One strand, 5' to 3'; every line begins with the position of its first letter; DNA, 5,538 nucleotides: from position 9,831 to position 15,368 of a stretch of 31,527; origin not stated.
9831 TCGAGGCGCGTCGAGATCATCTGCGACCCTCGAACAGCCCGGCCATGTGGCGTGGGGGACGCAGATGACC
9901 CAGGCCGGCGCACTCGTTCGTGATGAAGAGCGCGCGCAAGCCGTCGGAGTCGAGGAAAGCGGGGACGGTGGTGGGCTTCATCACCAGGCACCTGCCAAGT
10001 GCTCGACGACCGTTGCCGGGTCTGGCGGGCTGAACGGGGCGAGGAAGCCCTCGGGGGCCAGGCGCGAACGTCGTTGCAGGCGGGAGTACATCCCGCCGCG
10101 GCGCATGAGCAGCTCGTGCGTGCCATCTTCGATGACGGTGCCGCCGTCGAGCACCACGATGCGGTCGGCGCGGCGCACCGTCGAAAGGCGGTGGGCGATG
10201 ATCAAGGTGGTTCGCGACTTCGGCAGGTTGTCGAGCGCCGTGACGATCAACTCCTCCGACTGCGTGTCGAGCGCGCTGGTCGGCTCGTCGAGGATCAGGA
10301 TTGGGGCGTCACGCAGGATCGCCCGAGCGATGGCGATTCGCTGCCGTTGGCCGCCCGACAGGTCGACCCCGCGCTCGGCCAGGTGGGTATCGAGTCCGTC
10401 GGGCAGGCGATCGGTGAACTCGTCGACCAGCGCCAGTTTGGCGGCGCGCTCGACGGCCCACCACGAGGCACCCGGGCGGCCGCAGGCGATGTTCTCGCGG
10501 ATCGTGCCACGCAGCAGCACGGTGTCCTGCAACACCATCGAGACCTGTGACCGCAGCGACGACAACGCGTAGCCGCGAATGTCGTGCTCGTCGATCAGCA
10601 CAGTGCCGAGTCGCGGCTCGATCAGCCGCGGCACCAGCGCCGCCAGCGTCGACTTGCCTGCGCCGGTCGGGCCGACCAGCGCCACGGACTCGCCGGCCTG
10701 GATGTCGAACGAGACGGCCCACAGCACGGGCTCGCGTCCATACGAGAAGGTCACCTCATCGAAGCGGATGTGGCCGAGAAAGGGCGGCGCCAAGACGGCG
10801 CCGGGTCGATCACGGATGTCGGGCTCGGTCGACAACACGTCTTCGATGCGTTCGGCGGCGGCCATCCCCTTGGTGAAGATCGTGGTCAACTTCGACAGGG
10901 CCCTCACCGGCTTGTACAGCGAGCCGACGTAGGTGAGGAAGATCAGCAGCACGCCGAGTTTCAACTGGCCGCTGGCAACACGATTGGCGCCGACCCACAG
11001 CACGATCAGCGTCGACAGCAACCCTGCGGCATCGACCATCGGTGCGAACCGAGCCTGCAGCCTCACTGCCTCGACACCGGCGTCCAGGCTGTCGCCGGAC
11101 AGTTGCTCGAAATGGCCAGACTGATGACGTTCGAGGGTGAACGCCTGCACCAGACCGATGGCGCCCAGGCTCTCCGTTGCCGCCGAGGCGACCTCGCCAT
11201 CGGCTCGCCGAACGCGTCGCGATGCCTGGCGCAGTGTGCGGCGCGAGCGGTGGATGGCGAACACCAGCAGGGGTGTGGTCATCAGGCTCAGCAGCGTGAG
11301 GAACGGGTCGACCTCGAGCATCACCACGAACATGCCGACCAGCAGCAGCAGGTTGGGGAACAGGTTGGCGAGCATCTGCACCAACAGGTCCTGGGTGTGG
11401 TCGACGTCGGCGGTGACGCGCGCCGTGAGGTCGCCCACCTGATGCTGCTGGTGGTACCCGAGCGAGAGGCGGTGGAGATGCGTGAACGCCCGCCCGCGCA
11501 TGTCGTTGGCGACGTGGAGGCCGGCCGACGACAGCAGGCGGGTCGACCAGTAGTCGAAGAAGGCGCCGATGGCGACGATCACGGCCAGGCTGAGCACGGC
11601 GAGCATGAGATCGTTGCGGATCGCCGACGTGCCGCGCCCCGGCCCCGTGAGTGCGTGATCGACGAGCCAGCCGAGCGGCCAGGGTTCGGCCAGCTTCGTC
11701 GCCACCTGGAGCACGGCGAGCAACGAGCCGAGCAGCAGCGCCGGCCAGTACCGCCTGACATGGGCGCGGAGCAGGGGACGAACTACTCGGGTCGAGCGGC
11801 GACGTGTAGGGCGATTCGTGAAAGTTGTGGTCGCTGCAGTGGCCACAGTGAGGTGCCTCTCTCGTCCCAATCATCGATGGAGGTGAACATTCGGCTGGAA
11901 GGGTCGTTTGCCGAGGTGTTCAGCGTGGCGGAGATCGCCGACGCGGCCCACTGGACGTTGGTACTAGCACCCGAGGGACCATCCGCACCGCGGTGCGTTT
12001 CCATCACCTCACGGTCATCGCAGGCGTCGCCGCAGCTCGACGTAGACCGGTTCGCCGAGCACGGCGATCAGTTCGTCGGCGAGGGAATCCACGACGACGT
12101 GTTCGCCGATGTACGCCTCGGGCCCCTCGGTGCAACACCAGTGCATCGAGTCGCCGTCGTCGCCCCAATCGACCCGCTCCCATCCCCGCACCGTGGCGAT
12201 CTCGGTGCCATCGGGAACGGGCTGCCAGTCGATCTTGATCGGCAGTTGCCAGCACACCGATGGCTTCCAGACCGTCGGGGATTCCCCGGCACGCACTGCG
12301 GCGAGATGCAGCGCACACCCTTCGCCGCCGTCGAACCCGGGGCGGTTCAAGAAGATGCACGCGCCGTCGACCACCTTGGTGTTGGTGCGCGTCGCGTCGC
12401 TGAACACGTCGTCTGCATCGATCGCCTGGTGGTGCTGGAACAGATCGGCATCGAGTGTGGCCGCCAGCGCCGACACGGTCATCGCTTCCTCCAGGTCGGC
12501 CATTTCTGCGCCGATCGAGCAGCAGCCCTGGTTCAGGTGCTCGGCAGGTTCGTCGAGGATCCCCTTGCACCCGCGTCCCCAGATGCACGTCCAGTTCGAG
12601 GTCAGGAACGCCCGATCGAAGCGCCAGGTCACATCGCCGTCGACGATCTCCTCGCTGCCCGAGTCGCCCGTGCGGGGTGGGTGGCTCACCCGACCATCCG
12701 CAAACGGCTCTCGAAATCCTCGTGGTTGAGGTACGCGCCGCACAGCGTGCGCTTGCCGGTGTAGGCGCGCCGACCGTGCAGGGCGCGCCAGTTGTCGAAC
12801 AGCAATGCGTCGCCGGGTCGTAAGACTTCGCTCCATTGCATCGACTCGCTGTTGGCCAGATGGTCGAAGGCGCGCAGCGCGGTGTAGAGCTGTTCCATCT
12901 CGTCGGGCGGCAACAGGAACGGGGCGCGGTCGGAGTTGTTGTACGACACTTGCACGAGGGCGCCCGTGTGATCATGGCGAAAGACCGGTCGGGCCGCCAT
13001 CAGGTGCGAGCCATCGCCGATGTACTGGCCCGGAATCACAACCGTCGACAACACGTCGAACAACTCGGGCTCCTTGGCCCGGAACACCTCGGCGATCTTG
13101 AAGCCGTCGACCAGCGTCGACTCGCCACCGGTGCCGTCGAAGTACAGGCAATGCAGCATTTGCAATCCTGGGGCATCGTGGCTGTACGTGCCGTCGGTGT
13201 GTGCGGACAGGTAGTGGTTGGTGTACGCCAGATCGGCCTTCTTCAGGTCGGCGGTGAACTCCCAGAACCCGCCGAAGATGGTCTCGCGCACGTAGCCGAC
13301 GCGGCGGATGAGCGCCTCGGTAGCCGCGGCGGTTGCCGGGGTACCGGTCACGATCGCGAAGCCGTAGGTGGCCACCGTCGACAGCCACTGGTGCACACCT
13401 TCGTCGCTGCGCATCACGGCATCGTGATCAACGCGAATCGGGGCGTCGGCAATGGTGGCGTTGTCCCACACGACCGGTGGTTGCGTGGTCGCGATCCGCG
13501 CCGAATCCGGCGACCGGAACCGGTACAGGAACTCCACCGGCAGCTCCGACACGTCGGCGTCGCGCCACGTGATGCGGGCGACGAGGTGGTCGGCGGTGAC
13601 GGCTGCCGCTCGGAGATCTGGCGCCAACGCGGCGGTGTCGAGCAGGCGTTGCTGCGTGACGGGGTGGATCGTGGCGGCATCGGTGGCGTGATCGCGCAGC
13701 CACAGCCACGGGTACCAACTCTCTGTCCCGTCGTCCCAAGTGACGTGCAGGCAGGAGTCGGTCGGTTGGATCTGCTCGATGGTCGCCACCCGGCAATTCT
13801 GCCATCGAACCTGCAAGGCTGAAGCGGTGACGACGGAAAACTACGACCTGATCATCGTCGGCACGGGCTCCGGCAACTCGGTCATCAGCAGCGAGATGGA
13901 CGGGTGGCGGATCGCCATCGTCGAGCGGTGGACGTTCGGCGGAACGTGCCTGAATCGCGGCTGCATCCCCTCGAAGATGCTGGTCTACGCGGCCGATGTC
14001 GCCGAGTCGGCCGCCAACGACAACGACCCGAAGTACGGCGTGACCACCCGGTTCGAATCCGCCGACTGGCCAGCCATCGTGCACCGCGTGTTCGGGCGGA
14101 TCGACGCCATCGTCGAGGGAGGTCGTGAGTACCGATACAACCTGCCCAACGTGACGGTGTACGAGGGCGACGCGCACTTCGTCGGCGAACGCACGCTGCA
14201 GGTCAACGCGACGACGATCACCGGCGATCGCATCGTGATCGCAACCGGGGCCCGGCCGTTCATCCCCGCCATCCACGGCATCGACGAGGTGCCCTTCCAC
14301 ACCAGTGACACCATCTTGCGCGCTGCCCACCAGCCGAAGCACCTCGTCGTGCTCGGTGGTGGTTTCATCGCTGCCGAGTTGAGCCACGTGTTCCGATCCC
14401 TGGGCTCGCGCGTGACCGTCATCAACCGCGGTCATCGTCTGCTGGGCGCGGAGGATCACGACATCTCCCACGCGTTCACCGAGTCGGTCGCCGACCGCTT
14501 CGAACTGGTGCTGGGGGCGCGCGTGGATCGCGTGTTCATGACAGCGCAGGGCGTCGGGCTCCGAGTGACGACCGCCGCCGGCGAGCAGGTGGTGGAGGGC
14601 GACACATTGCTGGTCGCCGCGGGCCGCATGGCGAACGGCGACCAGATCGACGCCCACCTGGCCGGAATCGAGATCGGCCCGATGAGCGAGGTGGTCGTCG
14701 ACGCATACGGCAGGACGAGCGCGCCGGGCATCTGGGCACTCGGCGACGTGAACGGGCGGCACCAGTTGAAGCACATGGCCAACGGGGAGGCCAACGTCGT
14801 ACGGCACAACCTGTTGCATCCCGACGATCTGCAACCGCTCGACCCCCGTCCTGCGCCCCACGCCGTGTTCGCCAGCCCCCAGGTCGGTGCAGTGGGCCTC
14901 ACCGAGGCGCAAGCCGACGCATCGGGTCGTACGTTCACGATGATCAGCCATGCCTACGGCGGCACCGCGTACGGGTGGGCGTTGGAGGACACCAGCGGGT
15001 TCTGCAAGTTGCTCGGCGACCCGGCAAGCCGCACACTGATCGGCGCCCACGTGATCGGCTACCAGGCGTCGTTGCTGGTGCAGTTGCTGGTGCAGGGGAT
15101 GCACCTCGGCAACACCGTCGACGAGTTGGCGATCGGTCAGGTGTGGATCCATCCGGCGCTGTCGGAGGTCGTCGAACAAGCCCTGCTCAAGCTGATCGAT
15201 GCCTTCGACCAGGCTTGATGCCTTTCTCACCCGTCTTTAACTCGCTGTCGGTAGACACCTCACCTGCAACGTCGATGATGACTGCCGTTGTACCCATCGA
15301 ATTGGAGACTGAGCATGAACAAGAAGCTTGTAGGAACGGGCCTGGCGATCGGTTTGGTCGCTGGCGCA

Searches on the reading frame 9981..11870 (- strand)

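Call 64: search_protein_families(library=pfam, proteins=[window:9981-11870:-], max_evalue=0.0001)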
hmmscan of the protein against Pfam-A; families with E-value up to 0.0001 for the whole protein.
window:9981-11870:- (629 aa): 3 families
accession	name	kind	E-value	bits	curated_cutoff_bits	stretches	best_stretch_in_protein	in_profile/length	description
PF00664.28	ABC_membrane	-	5.1e-44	151.4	28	1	46-321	2-273/274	ABC transporter transmembrane region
PF00005.33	ABC_tran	-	4.9e-32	111.8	25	1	385-532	3-137/137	ABC transporter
PF02463.25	SMC_N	-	2.4e-07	30.8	40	1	503-572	136-209/220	RecF/RecN/SMC N terminal domain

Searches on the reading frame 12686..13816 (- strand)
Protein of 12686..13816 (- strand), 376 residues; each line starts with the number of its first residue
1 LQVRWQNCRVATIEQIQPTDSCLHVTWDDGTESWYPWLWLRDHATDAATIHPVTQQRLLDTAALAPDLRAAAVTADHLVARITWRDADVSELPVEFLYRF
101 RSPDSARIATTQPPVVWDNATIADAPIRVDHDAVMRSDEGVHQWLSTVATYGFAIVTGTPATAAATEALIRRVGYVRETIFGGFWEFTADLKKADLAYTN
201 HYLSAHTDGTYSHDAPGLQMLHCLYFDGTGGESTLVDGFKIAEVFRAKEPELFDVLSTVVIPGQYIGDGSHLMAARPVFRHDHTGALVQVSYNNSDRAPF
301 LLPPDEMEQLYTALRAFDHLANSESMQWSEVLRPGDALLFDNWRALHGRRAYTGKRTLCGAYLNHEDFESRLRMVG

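Call 64: search_protein_families(library=pfam, proteins=[window:12686-13816:-], max_evalue=0.0001)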
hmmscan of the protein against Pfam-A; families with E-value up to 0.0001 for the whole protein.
window:12686-13816:- (376 aa): 2 families
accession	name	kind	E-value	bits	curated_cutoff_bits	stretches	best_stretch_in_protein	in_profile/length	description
PF02668.22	TauD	-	2.1e-44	152.8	27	1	128-362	13-267/267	Taurine catabolism dioxygenase TauD, TfdA family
PF06155.17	GBBH-like_N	-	2.5e-08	34.9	22.8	1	17-89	4-75/85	Gamma-butyrobetaine hydroxylase-like, N-terminal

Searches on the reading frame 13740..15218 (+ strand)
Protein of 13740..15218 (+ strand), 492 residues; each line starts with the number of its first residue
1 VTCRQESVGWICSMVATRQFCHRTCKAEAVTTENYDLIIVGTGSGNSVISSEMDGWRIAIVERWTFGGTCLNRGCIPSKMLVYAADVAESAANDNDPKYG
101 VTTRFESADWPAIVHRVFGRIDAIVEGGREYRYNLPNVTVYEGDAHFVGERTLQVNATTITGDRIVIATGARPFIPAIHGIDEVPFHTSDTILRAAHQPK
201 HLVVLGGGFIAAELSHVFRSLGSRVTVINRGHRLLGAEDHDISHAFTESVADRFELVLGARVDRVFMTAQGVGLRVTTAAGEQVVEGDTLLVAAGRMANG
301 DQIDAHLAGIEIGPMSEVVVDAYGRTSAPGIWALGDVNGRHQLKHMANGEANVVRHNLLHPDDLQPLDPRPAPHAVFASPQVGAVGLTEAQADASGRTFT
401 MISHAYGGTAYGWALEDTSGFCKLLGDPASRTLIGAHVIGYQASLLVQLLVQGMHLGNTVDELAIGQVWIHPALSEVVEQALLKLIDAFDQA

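Call 64: search_protein_families(library=pfam, proteins=[window:13740-15218:+], max_evalue=0.0001)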
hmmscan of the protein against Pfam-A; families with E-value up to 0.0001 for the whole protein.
window:13740-15218:+ (492 aa): 5 families
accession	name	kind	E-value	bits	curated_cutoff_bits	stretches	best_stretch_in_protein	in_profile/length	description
PF07992.20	Pyr_redox_2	-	9.7e-50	170.1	26.1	1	35-350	1-290/291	Pyridine nucleotide-disulphide oxidoreductase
PF02852.28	Pyr_redox_dim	-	4.6e-21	75.5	25.3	1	373-481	2-109/110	Pyridine nucleotide-disulphide oxidoreductase, dimerisation domain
PF00070.33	Pyr_redox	-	2.1e-14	54.2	22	1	201-271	1-72/82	Pyridine nucleotide-disulphide oxidoreductase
PF13738.12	Pyr_redox_3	-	2e-06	27.7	30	1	153-332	116-302/305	Pyridine nucleotide-disulphide oxidoreductase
PF13434.12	Lys_Orn_oxgnase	-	3.4e-06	26.9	21.3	1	149-242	135-233/339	L-lysine 6-monooxygenase/L-ornithine 5-monooxygenase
